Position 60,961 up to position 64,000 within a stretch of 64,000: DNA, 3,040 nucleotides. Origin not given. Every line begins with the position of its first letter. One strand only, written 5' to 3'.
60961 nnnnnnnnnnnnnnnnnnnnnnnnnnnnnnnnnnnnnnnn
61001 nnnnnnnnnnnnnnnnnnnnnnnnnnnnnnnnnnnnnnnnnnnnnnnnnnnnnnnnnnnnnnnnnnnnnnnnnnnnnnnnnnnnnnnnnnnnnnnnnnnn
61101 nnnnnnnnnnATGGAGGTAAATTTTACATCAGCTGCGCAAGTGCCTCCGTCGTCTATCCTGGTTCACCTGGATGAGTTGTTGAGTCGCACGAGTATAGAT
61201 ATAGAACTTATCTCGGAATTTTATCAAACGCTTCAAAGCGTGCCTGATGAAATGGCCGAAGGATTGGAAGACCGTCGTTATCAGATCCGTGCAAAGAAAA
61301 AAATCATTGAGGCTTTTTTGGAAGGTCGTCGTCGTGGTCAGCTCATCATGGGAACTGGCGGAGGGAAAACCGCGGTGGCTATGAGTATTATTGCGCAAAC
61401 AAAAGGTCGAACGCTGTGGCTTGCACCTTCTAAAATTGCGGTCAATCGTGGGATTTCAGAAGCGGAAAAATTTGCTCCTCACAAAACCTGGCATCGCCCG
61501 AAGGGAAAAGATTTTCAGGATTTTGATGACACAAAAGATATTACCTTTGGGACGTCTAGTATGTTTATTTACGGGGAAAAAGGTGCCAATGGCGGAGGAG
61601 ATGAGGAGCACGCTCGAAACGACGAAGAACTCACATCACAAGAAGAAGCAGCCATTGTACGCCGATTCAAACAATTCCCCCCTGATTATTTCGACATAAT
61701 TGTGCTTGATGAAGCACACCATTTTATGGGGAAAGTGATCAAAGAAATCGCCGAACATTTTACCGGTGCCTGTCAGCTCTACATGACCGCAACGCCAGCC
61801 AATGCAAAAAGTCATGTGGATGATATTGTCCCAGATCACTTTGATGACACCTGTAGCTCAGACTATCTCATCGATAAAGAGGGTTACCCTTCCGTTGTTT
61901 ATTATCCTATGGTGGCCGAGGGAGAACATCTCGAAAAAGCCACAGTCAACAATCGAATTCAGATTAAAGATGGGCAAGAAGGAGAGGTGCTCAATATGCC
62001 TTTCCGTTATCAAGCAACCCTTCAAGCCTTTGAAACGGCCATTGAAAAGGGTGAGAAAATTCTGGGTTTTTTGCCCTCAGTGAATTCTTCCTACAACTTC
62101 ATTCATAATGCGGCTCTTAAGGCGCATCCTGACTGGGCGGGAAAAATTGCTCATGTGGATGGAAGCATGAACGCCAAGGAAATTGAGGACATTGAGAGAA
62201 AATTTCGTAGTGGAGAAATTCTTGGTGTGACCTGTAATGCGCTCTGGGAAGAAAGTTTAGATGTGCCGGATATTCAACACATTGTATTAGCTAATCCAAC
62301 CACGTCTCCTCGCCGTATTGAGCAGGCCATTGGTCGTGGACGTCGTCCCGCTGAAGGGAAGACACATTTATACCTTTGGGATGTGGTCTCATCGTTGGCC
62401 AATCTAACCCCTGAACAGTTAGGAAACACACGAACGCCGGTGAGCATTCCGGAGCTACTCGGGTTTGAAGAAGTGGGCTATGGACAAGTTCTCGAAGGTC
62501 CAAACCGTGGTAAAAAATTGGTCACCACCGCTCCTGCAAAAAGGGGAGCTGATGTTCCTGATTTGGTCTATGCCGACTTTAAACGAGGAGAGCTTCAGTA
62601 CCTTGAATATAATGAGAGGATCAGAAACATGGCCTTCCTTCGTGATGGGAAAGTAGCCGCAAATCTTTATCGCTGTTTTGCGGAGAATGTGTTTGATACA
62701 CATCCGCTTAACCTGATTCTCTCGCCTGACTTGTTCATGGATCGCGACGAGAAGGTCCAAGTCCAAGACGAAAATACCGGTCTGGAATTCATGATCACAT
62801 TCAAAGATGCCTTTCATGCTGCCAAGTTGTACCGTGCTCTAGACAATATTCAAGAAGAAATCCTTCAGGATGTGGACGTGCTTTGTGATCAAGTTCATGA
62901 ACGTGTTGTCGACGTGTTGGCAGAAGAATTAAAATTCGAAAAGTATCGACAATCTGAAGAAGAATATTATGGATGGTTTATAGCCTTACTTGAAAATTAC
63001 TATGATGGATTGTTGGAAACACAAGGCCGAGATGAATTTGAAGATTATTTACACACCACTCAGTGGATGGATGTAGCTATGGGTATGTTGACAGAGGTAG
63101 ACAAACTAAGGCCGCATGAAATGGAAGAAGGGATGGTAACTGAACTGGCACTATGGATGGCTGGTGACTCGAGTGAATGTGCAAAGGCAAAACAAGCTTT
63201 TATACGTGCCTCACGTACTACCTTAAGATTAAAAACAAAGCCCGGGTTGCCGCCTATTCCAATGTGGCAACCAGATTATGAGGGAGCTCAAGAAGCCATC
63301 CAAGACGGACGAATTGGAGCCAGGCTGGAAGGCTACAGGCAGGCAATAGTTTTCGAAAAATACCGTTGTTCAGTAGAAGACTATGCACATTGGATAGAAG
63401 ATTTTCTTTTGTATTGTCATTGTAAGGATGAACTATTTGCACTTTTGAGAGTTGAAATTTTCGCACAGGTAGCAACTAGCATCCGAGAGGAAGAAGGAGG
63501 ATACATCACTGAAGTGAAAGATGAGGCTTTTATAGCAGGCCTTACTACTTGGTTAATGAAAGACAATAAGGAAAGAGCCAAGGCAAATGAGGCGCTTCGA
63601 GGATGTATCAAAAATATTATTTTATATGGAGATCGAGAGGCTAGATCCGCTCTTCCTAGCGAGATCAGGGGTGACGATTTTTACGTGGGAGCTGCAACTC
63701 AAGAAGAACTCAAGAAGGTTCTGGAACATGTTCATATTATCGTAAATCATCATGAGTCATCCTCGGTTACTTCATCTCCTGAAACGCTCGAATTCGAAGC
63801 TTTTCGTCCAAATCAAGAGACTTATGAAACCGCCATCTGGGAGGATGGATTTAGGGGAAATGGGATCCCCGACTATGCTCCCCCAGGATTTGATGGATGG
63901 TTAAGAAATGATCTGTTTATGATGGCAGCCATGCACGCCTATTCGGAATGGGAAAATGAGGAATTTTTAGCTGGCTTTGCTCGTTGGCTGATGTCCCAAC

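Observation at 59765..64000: Orphan 410-aa protein translationally coupled to a giant SF2 DEAH helicase: candidate two-gene system of unknown function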

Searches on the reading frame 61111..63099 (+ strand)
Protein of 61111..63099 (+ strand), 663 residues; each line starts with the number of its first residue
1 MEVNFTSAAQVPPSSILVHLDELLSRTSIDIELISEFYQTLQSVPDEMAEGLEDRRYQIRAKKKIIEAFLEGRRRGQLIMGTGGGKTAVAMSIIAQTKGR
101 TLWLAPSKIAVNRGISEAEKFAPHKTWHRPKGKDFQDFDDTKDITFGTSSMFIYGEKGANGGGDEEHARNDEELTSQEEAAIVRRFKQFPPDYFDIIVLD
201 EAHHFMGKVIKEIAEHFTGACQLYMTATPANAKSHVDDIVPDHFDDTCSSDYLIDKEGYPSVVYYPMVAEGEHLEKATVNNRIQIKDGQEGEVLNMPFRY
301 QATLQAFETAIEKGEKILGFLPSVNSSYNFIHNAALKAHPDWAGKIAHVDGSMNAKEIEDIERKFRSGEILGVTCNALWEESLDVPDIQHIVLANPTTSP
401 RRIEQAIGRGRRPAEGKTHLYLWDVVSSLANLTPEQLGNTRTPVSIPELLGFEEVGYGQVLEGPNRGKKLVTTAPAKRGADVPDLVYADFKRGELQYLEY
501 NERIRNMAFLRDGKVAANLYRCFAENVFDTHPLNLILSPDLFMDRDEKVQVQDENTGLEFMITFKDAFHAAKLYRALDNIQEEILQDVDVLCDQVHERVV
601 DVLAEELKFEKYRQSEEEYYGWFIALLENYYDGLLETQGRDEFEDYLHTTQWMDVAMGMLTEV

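Call 49: search_solved_structures(query=window:61111-63099:+, max_evalue=0.001, show_alignments=0)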
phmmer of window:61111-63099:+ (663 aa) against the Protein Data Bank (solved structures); distinct sequences matched with E-value up to 0.001: 19.
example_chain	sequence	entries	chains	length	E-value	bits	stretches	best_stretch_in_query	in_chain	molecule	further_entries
3h1t_A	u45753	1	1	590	2.5e-16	62.3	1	20-231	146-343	Type I site-specific restriction-modification system, R (Restriction) subunit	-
7clg_A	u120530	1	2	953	8.8e-10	40.7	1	185-428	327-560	Putative helicase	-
6p66_A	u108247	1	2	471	8.3e-09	37.5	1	354-427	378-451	DNA repair protein RAD25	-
2fwr_A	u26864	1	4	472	8.3e-09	37.5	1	354-427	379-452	DNA repair protein RAD25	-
6p4f_A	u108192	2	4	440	8.4e-09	37.5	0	50-108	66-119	DNA-dependent ATPase XPBII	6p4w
5tnu_A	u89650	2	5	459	1e-08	37.2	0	50-109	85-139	DNA-dependent ATPase XPBII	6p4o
6o8e_A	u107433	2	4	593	8.7e-06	27.5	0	58-126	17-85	UvrABC system protein B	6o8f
6o8h_A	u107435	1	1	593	1.1e-05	27.1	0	58-125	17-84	UvrABC system protein B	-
5ffj_A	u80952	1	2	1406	1.4e-05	26.8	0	286-423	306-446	Endonuclease and methylase LlaGI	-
6o8g_A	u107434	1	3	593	1.4e-05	26.8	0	58-125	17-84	UvrABC system protein B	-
4xqk_A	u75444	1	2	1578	1.5e-05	26.7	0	286-423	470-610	LlaBIII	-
2fdc_A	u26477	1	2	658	1.6e-05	26.6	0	58-126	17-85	UvrABC system protein B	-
1d9z_A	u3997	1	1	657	1.6e-05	26.6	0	58-126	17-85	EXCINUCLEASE UVRABC COMPONENT UVRB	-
1d9x_A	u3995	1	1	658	1.6e-05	26.6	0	58-126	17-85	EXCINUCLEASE UVRABC COMPONENT UVRB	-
1t5l_A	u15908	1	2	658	1.6e-05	26.6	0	58-126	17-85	UvrABC system protein B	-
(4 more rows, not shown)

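Call 89: search_dna_similar(query=window:61111-63099:+, collection=phages, mode=protein, max_evalue=0.00001, max_rows=12)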
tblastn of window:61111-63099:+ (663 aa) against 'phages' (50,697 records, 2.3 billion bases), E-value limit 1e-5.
Records with a match: 180; places in all: 180; records where one place covers at least 80% of the query: 0.
Best place of each record, by identity: <60% 180.
By first word of the organism name: Streptococcus 93; Bacteriophage 18; Listeria 15; Paenibacillus 7; Lactobacillus 7; Lactococcus 6; Staphylococcus 6; Faecalibacterium 3; Enterococcus 3; Klebsiella 3; and 15 more.
By host as written in the record: Streptococcus thermophilus 28; - 23; Listeria monocytogenes 7; Streptococcus thermophilus ST64985 7; Paenibacillus larvae NRRL 2605 5; Streptococcus thermophilus ST67368 4; Lactococcus lactis SMQ-86 3; Staphylococcus pseudintermedius 3; and 83 more.
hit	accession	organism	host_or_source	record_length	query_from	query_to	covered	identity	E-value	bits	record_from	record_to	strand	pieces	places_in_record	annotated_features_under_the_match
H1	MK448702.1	Streptococcus phage Javan199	Streptococcus equinus 2B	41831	55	426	56%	29.6%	3e-17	92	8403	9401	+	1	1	DNA helicase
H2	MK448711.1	Streptococcus phage Javan235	Streptococcus gallolyticus UCN34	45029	55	426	56%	29.0%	2e-17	93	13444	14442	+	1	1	DNA helicase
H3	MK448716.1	Streptococcus phage Javan249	Streptococcus halotolerans HTS9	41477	55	426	56%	28.9%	9e-16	88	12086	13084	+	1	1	DNA helicase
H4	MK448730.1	Streptococcus phage Javan311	Streptococcus mitis B9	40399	52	424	56%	28.3%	3e-16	89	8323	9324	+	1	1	DNA helicase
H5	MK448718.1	Streptococcus phage Javan253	Streptococcus henryi DSM_19005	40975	52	426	57%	28.1%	3e-14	83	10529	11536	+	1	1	DNA helicase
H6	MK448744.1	Streptococcus phage Javan377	Streptococcus parasanguinis F0449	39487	52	426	57%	27.9%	9e-16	88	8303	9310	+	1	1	DNA helicase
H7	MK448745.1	Streptococcus phage Javan381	Streptococcus parasanguinis SRR387741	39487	52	426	57%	27.9%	9e-16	88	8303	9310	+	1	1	DNA helicase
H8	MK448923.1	Streptococcus phage Javan380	Streptococcus parasanguinis SRR387738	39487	52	426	57%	27.9%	9e-16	88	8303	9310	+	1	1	DNA helicase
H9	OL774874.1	Streptococcus phage MissE1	Streptococcus mitis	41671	51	426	57%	27.6%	8e-14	82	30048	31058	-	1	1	DEAD/DEAH box helicase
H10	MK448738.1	Streptococcus phage Javan355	Streptococcus oralis DD24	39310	51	426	57%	27.6%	1e-13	81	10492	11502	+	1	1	DNA helicase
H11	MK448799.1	Streptococcus phage Javan535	Streptococcus salivarius JF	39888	52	426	57%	27.6%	4e-16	89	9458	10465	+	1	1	DNA helicase | hypothetical protein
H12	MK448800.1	Streptococcus phage Javan539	Streptococcus salivarius NCTC_8618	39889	52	426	57%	27.6%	4e-16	89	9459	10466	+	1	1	DNA helicase | hypothetical protein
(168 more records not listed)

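Call 90: search_dna_similar(query=window:61111-63099:+, collection=plasmids, mode=protein, max_evalue=0.00001, max_rows=12)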
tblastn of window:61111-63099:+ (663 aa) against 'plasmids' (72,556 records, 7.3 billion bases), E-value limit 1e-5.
Records with a match: 74; places in all: 77; records where one place covers at least 80% of the query: 1.
Best place of each record, by identity: <60% 74.
By first word of the organism name: Rhodococcus 6; Apilactobacillus 6; Nostoc 4; Vibrio 4; Leptospira 4; Picosynechococcus 3; Lactiplantibacillus 3; Calothrix 2; Acinetobacter 2; Halorussus 2; and 35 more.
By predicted mobility (MOB-suite, as given by PLSDB): non-mobilizable 54; mobilizable 10; conjugative 10.
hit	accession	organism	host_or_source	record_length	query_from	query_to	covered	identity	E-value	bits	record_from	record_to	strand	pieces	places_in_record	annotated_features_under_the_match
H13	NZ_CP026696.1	Nostoc sp. 'Lobaria pulmonaria (5183) cyanobiont'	Lobaria pulmonaria thallus,lichen ...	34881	35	604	86%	23.4%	4e-18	97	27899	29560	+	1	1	EcoAI/FtnUII family type I restriction enzme subunit R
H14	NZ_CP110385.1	Tritonibacter mobilis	-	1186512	21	443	64%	25.2%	7e-16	90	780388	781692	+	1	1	record has no annotation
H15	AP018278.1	Calothrix sp. NIES-4101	-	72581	35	473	66%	23.3%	1e-15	89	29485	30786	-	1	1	type I site-specific restriction-modification system restriction ...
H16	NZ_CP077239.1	Acinetobacter pittii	-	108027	54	451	60%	25.0%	3e-12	78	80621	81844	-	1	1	DEAD/DEAH box helicase family protein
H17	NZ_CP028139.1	Acinetobacter baumannii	Parthenium argentatum Gray (guayule ...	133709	54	451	60%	25.0%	3e-12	78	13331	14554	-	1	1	DEAD/DEAH box helicase family protein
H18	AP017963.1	[Synechococcus] sp. NIES-970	-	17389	34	424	59%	25.2%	2e-12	79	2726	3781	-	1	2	hypothetical protein (x2)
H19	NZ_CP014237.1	Moraxella osloensis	Homo sapiens,pure culture,cerebrospinal ...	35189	48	475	65%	22.8%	1e-12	79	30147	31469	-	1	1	DEAD/DEAH box helicase family protein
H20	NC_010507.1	Methylobacterium radiotolerans JCM 2831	-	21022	52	424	56%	25.2%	5e-10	71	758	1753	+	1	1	DEAD/DEAH box helicase | hypothetical protein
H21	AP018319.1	Nostoc sp. HK-01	-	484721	55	432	57%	24.8%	7e-7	61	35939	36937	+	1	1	type III restriction enzyme res subunit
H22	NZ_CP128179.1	Sphingobium baderi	mixed culture,activated sludge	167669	21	410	59%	24.0%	9e-11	73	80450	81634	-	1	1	EcoAI/FtnUII family type I restriction enzme subunit R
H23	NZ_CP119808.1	Halorussus lipolyticus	cell culture,coastal saline-alkali land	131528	80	413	50%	28.0%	3e-11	75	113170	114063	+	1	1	DEAD/DEAH box helicase family protein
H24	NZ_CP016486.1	Picosynechococcus sp. PCC 8807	cell culture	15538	43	446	61%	23.1%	1e-14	86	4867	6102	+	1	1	EcoAI/FtnUII family type I restriction enzme subunit R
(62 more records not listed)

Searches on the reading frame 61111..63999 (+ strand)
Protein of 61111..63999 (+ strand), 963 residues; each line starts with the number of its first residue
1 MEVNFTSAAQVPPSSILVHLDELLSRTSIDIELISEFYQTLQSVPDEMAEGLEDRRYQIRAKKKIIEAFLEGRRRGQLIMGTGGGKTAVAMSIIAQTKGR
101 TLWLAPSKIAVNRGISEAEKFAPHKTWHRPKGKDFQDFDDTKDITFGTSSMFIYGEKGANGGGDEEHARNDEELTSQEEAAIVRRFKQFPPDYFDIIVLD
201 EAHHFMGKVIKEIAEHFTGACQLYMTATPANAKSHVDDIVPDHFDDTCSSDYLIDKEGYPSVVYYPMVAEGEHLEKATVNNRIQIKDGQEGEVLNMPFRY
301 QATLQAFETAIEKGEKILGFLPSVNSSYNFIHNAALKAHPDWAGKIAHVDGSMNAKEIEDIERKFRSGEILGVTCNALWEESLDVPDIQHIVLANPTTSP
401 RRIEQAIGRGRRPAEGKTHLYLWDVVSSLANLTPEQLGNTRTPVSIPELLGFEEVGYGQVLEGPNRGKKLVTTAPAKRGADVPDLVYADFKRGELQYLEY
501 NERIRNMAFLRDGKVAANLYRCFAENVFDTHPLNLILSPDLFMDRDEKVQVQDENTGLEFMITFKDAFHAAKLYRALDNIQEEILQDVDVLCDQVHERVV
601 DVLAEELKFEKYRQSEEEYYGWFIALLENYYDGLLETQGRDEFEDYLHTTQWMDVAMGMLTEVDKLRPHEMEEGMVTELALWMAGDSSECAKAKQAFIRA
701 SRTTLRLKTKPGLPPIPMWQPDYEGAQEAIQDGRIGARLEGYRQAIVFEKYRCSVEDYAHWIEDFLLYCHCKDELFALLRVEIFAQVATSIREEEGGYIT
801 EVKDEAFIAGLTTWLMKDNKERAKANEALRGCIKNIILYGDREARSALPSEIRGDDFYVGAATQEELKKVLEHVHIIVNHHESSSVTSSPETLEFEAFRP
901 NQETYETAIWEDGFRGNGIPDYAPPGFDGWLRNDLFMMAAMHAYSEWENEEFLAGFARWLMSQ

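Call 5: search_protein_families(library=pfam, proteins=[window:61111-63999:+], max_evalue=1)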
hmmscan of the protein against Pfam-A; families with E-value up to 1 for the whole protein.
window:61111-63999:+ (963 aa): 6 families
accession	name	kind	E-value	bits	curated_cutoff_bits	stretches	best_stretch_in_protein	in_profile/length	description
PF04851.21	ResIII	-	5.7e-23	82.1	22.5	1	53-230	3-163/164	Type III restriction enzyme, res subunit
PF00271.37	Helicase_C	-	4.9e-13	49.7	23.5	1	310-412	11-108/110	Helicase conserved C-terminal domain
PF00270.35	DEAD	-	3.9e-08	33.6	26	1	63-231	5-163/167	DEAD/DEAH box helicase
PF18766.7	SWI2_SNF2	-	0.042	13.9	26.7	0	196-235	121-161/221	SWI2/SNF2 ATPase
PF00054.30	Laminin_G_1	-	0.17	12.5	24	1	791-838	79-125/131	Laminin G domain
PF16717.10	RAC_head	-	0.32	12.3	27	0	582-612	40-70/98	Ribosome-associated complex head domain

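Call 6: search_protein_families(library=padloc, proteins=[window:61111-63999:+], max_evalue=1)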
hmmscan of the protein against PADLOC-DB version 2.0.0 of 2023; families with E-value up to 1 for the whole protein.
window:61111-63999:+ (963 aa): 14 families
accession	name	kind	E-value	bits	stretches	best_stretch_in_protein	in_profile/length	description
PDLC03049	REase_I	-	1.3e-15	54.4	1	51-234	165-328/807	Type I restriction enzyme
PDLC03659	mREase_IV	-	5.7e-14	48.9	1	180-460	322-601/945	Type IV methyl-directed restriction enzyme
PDLC03047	REase_I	-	1.1e-12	44.6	1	25-231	315-493/1107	Type I restriction enzyme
PDLC02707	PbeA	-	9.6e-12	42.3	2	43-125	242-325/672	PbeA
PDLC03597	REase_MTase_IIG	-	5.2e-09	32.2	2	27-102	145-221/1646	Type IIG restriction enzyme-methyltransferase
PDLC03658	mREase_IV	-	8.7e-09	31.6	1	185-426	327-558/953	Type IV methyl-directed restriction enzyme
PDLC02704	PbeA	-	4.3e-08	30.1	2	352-427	570-645/682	PbeA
PDLC02706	PbeA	-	4.6e-06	23.5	1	355-426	601-672/722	PbeA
PDLC03051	REase_MTase_I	-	3.2e-05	19.2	2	345-422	527-609/1591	Type I restriction enzyme-methyltransferase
PDLC04986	PDC-S28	-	0.00052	16.4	1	65-148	42-130/831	-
PDLC02703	PbeA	-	0.0063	13.1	1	40-96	229-284/626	PbeA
PDLC01439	typeIV_DinG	-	0.015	12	1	50-91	12-52/575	CAS-IV-A; associated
PDLC00035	DruE3|DruE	-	0.045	9.3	1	356-417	1046-1107/1460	SNF2 family N-terminal domain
PDLC00036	DruE3|DruE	-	0.05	8.5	1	354-417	1034-1097/2023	SNF2 family N-terminal domain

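Call 7: search_protein_families(library=ncbifam, proteins=[window:61111-63999:+], max_evalue=1)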
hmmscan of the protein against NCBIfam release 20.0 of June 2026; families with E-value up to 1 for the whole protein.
window:61111-63999:+ (963 aa): 15 families
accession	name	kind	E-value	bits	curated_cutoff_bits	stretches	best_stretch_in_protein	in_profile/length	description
NF046051.1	restrict_EcoAI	equivalog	2.6e-23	82.3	550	2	21-234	125-318/768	EcoAI/FtnUII family type I restriction enzme subunit R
TIGR04095.1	dnd_restrict_1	equivalog_domain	1.8e-11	43.7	600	2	354-427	324-397/451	DNA phosphorothioation system restriction enzyme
NF010337.0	PRK13766.1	equivalog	2.5e-10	39.1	610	2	349-419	404-474/781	Hef nuclease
NF045503.1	repair_heli_XPB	equivalog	2.6e-08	32.9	610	2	49-117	179-247/548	DNA repair helicase XPB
NF003673.1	PRK05298.1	equivalog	1.9e-06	26.6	743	2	58-125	14-81/653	excinuclease ABC subunit UvrB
NF053632.1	heli_RadD_YejH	equivalog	2.3e-06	26.2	720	2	346-441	275-370/573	DNA repair helicase RadD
TIGR00631.1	uvrb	equivalog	9.6e-06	24.1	750.1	1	58-125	14-81/658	excinuclease ABC subunit UvrB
NF008521.0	PRK11448.1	equivalog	1.5e-05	23.2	729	1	46-94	406-454/1123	type I restriction-modification system endonuclease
TIGR04121.1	DEXH_lig_assoc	equivalog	6e-05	21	850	1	329-414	262-347/804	ligase-associated DNA damage response DEXH box helicase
NF008164.0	PRK10917.1-2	equivalog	0.0087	14.3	785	1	301-394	473-570/704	ATP-dependent DNA helicase RecG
NF008751.0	PRK11784.1-3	equivalog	0.048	12.9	361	1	569-640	270-342/367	tRNA 2-selenouridine(34) synthase MnmH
NF008749.0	PRK11784.1-1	equivalog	0.056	12.6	548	1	594-656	296-358/364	tRNA 2-selenouridine(34) synthase MnmH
TIGR00603.1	rad25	subfamily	0.056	11.6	328.7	1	55-238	259-422/734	DNA repair helicase rad25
NF038317.1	DISARM_DrmD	equivalog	0.085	11.1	610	1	191-233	236-289/1021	DISARM system SNF2-like helicase DrmD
TIGR00643.1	recG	equivalog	0.18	10.4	659.4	0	304-396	438-535/629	ATP-dependent DNA helicase RecG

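Call 8: search_protein_families(library=phrogs, proteins=[window:61111-63999:+], max_evalue=1)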
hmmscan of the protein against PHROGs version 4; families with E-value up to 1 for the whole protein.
window:61111-63999:+ (963 aa): 10 families
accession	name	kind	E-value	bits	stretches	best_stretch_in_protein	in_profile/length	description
phrog_16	-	DNA, RNA and nucleotide metabolism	5.1e-44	151.7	1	51-427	270-600/986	DNA helicase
phrog_16694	-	unknown function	5.8e-11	42.1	1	36-94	259-315/1010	-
phrog_9690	-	DNA, RNA and nucleotide metabolism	5.7e-10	39.7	1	192-431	36-274/306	DNA helicase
phrog_62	-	DNA, RNA and nucleotide metabolism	2e-09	36.5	1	44-206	687-821/1881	DNA helicase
phrog_27849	-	unknown function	0.0012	18.1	0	59-125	18-84/664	-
phrog_9004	-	unknown function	0.0098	17.3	1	88-130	35-75/108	-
phrog_2488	-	DNA, RNA and nucleotide metabolism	0.026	14.3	0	52-93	19-58/579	DNA helicase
phrog_17901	-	DNA, RNA and nucleotide metabolism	0.037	15.5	1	387-429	29-71/109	DNA helicase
phrog_6819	-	DNA, RNA and nucleotide metabolism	0.058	12.8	1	62-116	25-79/645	Holliday junction branch migration helicase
phrog_5244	-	unknown function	0.26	12.5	1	867-925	44-102/107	-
